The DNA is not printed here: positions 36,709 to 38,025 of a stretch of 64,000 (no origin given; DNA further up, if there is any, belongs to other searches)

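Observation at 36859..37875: Catalytically dead Fic-fold protein with wHTH, overlapping rel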

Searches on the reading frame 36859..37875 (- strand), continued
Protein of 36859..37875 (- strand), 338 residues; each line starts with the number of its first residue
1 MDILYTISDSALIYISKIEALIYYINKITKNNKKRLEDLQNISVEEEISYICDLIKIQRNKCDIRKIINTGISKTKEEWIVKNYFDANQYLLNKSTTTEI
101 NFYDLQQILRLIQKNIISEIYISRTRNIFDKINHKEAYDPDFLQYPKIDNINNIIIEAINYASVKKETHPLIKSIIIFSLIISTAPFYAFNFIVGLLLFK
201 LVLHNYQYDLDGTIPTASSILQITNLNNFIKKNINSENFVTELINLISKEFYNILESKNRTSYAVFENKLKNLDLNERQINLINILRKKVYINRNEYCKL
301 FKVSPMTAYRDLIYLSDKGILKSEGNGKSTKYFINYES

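Call 21: find_related_loci(query=A1, collection=genome_contigs, flank=6000)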
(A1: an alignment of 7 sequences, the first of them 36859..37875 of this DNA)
Query A1 (338 aa) in genome_contigs; peptide patterns used: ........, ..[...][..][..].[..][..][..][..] (x = any residue, [..] = any of these).
35 stretches matched a pattern; 4 encode a relative of the query (tblastn E <= 1e-3); 4 distinct loci.
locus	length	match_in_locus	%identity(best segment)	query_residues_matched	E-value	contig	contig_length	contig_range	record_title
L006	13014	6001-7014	80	1-338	2e-171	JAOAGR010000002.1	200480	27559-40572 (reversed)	MAG: Candidatus Dojkabacteria bacterium isolate SKW36 k141_162252, whole genome shotgun sequence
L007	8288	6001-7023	30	3-338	3e-39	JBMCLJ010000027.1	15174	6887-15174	MAG: Candidatus Dojkabacteria bacterium isolate D1M03_32 NODE_2229_length_15174_cov_5.172300, whole genome shotgun seque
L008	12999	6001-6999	31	5-332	8e-32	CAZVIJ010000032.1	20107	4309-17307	MAG TPA_asm: uncultured Candidatus Saccharibacteria bacterium isolate SRP257259_co1_129 genome assembly, contig: NODE_31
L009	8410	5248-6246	28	5-332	1e-30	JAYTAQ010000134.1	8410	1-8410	MAG: bacterium isolate GFS_13950 GFS_13950_133, whole genome shotgun sequence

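Call 25: search_protein_families(library=pfam, proteins=[L009:6408-8075:+, L009:810-2747:-, L007:7027-8106:-, L007:1804-3468:-, L009:2845-5142:+], max_evalue=0.01)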
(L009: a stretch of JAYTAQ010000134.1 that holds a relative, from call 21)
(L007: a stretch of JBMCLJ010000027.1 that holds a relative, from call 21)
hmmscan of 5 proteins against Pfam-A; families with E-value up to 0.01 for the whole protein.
L009:6408-8075:+ (555 aa): 1 family
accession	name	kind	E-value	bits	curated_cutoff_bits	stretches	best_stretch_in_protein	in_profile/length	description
PF05345.18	He_PIG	-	4.9e-08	33.7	24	1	174-255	2-95/96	Putative Ig domain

L009:810-2747:- (645 aa): 4 families
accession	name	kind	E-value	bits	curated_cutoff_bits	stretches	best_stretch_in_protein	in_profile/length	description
PF13328.12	HD_4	-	2.8e-38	131.5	27.2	1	34-183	2-155/156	HD domain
PF04607.23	RelA_SpoT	-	2.6e-27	95.8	27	1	244-363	1-111/113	Region found in RelA / SpoT proteins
PF02824.27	TGS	-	2.5e-20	72.7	22.2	1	402-461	1-60/60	TGS domain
PF01966.28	HD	-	3.3e-06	27.8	22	1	53-152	2-116/116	HD domain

L007:7027-8106:- (359 aa): 5 families
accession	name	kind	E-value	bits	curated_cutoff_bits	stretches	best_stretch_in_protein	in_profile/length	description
PF02824.27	TGS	-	1.1e-21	77.1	22.2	1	112-171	1-60/60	TGS domain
PF04607.23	RelA_SpoT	-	2e-20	73.6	27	1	2-73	38-111/113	Region found in RelA / SpoT proteins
PF19296.4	RelA_AH_RIS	-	9.5e-06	26.3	23.8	1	186-336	4-168/185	RelA/SpoT, AH and RIS domains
PF20815.3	GIY_YIG_2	-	0.00052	20.5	22.4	1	184-250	67-133/153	GIY-YIG catalytic domain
PF02597.26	ThiS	-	0.0035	18.3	22.5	0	142-171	39-71/76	ThiS family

L007:1804-3468:- (554 aa): 1 family
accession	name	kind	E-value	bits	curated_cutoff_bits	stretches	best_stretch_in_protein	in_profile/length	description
PF05345.18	He_PIG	-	9.8e-09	36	24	1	177-256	2-95/96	Putative Ig domain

L009:2845-5142:+ (765 aa): 1 family
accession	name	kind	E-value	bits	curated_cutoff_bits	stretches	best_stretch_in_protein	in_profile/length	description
PF13431.12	TPR_17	-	0.00036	21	24.4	1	629-657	4-32/34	Tetratricopeptide repeat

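Call 27: search_protein_representatives(alignment_id=A1)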
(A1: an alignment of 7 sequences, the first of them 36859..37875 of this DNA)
Query: 7 sequences, 343 profile positions. Proteins with E-value up to 0.001 (for the whole library): 1576; up to 1e-10: 172; up to 1e-30: 27. The best 150 are listed.
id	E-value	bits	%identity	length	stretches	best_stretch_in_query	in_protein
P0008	5.7e-149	512.4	-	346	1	2-342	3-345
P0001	7.4e-135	466.0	-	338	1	3-343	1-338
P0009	4.7e-88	312.1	-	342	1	5-338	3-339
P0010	5.6e-81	288.9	-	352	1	4-337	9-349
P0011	1.2e-71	258.2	-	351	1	5-338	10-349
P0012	1.4e-61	225.1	-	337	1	8-339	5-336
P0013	1.1e-58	215.5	-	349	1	6-342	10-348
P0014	2.3e-54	201.4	-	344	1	3-339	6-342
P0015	1.8e-46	175.4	-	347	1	7-340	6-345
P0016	5.6e-45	170.5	-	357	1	8-338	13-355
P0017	2.4e-44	168.4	-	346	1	3-340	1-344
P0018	1.3e-43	166.0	-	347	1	7-342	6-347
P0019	1.8e-43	165.6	-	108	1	238-343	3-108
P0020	3.2e-43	164.7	-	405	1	6-339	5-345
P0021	6.5e-41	157.1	-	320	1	6-340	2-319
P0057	2.2e-23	99.5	-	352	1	6-339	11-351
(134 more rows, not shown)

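Call 35: search_protein_families(library=pfam, alignment_id=A2, max_evalue=0.01)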
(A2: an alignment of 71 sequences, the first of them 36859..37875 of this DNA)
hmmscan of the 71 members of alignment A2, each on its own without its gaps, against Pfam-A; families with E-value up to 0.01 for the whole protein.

A. member 1, window:36859-37875:- (338 aa): 1 family
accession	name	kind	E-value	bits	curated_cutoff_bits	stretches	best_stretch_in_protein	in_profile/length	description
PF08220.18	HTH_DeoR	-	2.2e-07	31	21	1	278-322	1-45/57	DeoR-like helix-turn-helix domain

B. families by the number of members that match (of 71 scanned): 23 families
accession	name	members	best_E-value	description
PF08220.18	HTH_DeoR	67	1.8e-10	DeoR-like helix-turn-helix domain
PF08279.18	HTH_11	30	6.8e-07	HTH domain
PF02661.23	Fic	20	1.8e-09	Fic/DOC family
PF22168.2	DIP2311-like_C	19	2e-05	Transcriptional regulator DIP2311-like, C-terminal domain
PF13412.12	HTH_24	10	1e-05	Winged helix-turn-helix DNA-binding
PF25213.1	HVO_A0261_N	10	0.00012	HVO_A0261 N-terminal domain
PF01047.28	MarR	7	0.00036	MarR family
PF25212.1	HVO_A0114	3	2.2e-05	HVO_A0114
PF01978.25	TrmB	3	0.0041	Sugar-specific transcriptional regulator TrmB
PF13463.12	HTH_27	2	0.0014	Winged helix DNA-binding domain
PF21248.3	SoFic-like_C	2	0.0024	Protein adenylyltransferase SoFic-like, C-terminal domain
PF13545.12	HTH_Crp_2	2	0.0037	Crp-like helix-turn-helix domain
PF20867.3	UVSSA_N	1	0.00022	UVSSA N-terminal domain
PF04079.22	SMC_ScpB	1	0.00052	Segregation and condensation complex subunit ScpB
PF04065.20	Not3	1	0.002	Not1 N-terminal domain, CCR4-Not complex component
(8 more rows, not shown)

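Call 41: find_related_loci(query=A2, collection=metagenome_contigs, flank=8000)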
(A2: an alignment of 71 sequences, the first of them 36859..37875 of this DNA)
Query A2 (338 aa) in metagenome_contigs; peptide patterns used: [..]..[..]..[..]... (x = any residue, [..] = any of these).
111 stretches matched a pattern; 91 encode a relative of the query (tblastn E <= 1e-3); the best 80 are kept; 80 distinct loci.
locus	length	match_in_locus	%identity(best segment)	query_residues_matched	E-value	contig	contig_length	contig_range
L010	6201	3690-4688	33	5-332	2e-30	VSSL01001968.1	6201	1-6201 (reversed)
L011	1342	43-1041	29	2-329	2e-29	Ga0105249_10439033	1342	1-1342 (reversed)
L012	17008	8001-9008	28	2-332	5e-24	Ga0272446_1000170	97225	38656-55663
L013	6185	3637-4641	24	5-334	7e-22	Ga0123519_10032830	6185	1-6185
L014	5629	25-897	25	50-334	2e-21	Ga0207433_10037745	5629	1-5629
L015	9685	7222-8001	30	83-334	2e-19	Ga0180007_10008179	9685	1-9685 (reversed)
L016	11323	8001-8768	30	80-337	1e-18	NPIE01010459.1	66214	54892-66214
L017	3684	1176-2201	30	5-337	1e-18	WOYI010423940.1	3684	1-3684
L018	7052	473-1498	29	5-337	1e-18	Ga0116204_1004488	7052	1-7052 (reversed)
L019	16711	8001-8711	32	107-337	1e-18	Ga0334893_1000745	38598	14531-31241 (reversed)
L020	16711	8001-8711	31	107-337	3e-18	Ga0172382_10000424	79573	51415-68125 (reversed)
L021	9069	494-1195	31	110-337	4e-18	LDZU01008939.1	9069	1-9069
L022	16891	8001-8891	28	46-332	5e-18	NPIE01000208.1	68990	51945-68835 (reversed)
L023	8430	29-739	31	107-337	7e-18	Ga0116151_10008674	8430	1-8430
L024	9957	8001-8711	32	107-337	6e-18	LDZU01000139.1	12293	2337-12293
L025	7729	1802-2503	31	110-337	1e-17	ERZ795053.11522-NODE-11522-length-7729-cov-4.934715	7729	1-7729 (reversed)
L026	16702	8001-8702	31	110-337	2e-16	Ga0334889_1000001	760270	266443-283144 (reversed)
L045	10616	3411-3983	23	150-334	4e-14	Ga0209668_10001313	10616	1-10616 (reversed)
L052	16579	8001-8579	28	151-335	4e-13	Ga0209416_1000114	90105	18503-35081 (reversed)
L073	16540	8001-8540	28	161-334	2e-10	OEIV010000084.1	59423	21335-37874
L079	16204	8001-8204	38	267-334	1e-9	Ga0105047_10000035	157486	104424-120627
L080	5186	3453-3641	41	273-335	2e-9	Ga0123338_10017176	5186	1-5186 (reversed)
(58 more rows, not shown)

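Call 49: search_protein_families(library=pfam, proteins=[L045:4001-5542:-, L026:14119-14985:+, L016:8816-10324:+, L018:4812-5435:+, L019:4515-5168:-, L025:6347-7147:+, L073:6068-7027:-, L052:3574-5001:-, L079:12306-13433:+, L080:2-1651:-], max_evalue=0.00001)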
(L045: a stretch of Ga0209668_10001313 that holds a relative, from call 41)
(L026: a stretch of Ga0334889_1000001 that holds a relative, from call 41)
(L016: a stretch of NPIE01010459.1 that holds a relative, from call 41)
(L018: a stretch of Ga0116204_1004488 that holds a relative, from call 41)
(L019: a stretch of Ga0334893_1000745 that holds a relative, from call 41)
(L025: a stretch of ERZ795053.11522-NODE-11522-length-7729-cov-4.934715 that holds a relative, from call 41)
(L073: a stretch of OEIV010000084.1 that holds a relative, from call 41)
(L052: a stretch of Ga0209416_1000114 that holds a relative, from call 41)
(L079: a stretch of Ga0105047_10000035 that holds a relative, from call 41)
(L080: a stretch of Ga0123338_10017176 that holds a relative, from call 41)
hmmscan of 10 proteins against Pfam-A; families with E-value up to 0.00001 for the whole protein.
L045:4001-5542:- (514 aa): 3 families
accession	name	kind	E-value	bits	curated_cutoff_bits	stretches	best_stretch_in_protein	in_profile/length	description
PF08459.17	UvrC_RNaseH_dom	-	2.7e-46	157.8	22.3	1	298-449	11-159/159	UvrC RNAse H endonuclease domain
PF01541.30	GIY-YIG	-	2e-07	31.7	22.6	1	24-100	2-78/78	GIY-YIG catalytic domain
PF02151.25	UVR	-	1.1e-06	28.6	21.5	1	220-250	3-33/36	UvrB/uvrC motif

L026:14119-14985:+ (289 aa): 2 families
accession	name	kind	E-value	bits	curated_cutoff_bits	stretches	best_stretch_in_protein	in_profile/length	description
PF17762.8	HTH_ParB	-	1.7e-34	118.5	22.6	1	128-228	1-101/102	ParB HTH domain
PF02195.25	ParB_N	-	1.6e-29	102.3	26.3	1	35-126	5-95/95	ParB N-terminal domain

L016:8816-10324:+ (503 aa): 2 families
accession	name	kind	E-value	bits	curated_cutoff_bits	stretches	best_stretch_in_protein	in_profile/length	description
PF02934.20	GatB_N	-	6.2e-106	354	23.4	1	20-316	2-276/277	GatB/GatE catalytic domain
PF02637.23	GatB_Yqey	-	2.5e-24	86.3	27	1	360-502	19-148/148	GatB domain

L018:4812-5435:+ (208 aa): 1 family
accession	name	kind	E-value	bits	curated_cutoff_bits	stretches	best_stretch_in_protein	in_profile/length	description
PF10502.14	Peptidase_S26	-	2.2e-49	168.1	22.9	1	34-191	3-167/168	Signal peptidase, peptidase S26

L019:4515-5168:- (218 aa): 1 family
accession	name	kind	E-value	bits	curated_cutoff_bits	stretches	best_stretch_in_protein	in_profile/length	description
PF01351.25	RNase_HII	-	1.8e-33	116.5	25.8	1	32-213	1-197/199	Ribonuclease HII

L025:6347-7147:+ (267 aa): 8 families
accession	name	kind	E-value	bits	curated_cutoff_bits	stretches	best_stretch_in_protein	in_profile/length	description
PF13614.12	AAA_31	-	1.4e-62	211.2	27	1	4-189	1-176/177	AAA domain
PF01656.29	CbiA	-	3.7e-27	95.2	25.4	1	8-241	2-125/125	CobQ/CobB/MinD/ParA nucleotide binding domain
PF09140.17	MipZ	-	9e-14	51.8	20.7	0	7-43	3-39/262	ATPase MipZ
PF06564.18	CBP_BcsQ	-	7.2e-13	49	21.3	1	4-259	1-231/234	Cellulose biosynthesis protein BcsQ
PF02374.21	ArsA_ATPase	-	1.8e-10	41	24.3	1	7-142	3-135/305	Anion-transporting ATPase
PF00142.24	Fer4_NifH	-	2.3e-10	40.8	25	1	12-48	7-43/271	4Fe-4S iron sulfur cluster binding proteins, NifH/frxC family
PF10609.15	ParA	-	5.7e-09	36.2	27.1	1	6-146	5-126/246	NUBPL iron-transfer P-loop NTPase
PF07015.17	VirC1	-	2.2e-06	27.6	24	0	4-64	1-59/231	VirC1 protein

L073:6068-7027:- (320 aa): 1 family
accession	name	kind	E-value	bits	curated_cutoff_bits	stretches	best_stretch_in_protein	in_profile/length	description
PF00291.31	PALP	-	1.9e-31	109.9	35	1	42-273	8-248/295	Pyridoxal-phosphate dependent enzyme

L052:3574-5001:- (476 aa): 1 family
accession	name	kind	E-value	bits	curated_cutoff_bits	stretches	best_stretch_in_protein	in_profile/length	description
PF02655.19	ATP-grasp_3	-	4.8e-11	43.4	23.2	1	135-313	2-157/160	ATP-grasp domain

L079:12306-13433:+ (376 aa): 1 family
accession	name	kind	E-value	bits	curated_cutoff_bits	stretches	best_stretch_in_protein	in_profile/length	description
PF00953.26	Glycos_transf_4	-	8.3e-29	101.1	27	1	163-299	25-158/160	Glycosyl transferase family 4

L080:2-1651:- (550 aa): 2 families
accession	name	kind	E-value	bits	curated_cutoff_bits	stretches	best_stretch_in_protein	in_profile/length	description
PF00580.27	UvrD-helicase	-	9.5e-63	212.8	23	1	20-320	1-271/271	UvrD/REP helicase N-terminal domain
PF13245.12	AAA_19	-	8.7e-18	65.2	25.1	1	25-304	2-133/134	AAA domain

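Call 57: search_protein_families(library=ncbifam, proteins=[L003:3695-5989:+], max_evalue=1)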
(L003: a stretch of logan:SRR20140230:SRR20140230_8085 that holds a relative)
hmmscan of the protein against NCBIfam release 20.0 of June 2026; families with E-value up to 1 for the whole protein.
L003:3695-5989:+ (764 aa): 2 families
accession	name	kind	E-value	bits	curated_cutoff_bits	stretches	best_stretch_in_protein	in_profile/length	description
TIGR02917.1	PEP_TPR_lipo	equivalog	0.00019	19.5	312.2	1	627-716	618-703/899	XrtA/PEP-CTERM system TPR-repeat protein PrsT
NF038257.2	exopoly_VpsP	subfamily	0.069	12.8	125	0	486-530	6-45/213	VpsP family polysaccharide biosynthesis protein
